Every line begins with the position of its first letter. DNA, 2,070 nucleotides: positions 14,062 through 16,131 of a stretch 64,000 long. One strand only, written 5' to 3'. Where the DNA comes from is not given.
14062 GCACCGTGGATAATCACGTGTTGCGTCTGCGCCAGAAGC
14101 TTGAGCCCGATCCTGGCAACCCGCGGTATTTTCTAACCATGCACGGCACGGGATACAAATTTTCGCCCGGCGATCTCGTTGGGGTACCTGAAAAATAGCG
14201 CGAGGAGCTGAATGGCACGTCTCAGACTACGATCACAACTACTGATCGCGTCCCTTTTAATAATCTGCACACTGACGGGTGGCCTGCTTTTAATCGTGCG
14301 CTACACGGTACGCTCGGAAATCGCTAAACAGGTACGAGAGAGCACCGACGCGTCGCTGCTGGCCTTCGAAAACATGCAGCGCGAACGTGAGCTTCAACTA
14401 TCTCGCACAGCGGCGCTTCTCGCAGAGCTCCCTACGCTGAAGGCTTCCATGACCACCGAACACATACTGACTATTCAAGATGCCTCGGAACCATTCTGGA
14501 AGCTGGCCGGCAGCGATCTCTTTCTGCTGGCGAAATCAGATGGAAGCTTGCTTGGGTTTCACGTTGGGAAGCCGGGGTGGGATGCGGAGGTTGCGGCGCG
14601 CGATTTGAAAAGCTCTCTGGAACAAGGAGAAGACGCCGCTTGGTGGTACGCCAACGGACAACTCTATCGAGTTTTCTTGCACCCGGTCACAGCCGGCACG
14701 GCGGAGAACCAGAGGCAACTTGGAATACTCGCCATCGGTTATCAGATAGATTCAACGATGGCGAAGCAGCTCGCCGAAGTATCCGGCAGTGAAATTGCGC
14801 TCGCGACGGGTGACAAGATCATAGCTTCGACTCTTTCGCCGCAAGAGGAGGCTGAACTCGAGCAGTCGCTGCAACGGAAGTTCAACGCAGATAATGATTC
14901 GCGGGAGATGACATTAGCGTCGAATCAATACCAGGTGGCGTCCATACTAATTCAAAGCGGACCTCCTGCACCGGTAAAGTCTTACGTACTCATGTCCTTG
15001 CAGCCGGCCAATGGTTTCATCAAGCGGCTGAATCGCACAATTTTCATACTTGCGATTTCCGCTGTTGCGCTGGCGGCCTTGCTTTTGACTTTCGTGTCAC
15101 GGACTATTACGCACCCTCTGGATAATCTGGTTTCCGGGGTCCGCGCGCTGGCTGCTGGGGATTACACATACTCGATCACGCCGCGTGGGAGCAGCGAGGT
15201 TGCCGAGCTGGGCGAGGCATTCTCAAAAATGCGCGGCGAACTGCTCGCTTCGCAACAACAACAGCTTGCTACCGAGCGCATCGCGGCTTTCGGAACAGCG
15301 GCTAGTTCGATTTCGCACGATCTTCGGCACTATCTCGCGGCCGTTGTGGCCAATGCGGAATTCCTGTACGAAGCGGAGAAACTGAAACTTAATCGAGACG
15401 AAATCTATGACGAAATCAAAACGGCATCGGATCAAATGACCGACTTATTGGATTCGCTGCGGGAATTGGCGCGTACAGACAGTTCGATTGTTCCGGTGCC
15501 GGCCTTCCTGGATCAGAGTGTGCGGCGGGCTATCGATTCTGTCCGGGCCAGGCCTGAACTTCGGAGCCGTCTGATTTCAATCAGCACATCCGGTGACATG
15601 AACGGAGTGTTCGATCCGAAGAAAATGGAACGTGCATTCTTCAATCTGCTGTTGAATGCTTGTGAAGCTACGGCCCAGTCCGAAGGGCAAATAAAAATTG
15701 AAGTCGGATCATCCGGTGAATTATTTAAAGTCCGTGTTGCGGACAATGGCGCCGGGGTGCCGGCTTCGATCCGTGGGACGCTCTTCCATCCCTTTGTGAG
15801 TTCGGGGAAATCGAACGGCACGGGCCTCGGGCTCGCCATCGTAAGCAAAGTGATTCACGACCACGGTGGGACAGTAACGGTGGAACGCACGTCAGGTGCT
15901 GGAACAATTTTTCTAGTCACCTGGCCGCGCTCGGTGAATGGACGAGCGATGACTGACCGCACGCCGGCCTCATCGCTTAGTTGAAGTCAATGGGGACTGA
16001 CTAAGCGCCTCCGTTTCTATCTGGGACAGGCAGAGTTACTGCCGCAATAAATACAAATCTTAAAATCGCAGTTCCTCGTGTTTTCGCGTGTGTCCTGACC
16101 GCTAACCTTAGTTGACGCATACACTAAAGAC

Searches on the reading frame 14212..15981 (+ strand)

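Call 88: search_protein_families(library=pfam, proteins=[window:14212-15981:+], max_evalue=0.00001)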
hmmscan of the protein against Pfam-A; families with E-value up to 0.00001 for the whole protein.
window:14212-15981:+ (590 aa): 3 families
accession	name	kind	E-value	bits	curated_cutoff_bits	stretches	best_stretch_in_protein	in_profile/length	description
PF02518.31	HATPase_c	-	1.8e-21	77.1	26.4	1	468-573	2-109/111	Histidine kinase-, DNA gyrase B-, and HSP90-like ATPase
PF00672.30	HAMP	-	2.7e-12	47.3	25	1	294-345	1-52/53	HAMP domain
PF00512.31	HisKA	-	8.8e-08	32.5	26.9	1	364-424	6-65/66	His Kinase A (phospho-acceptor) domain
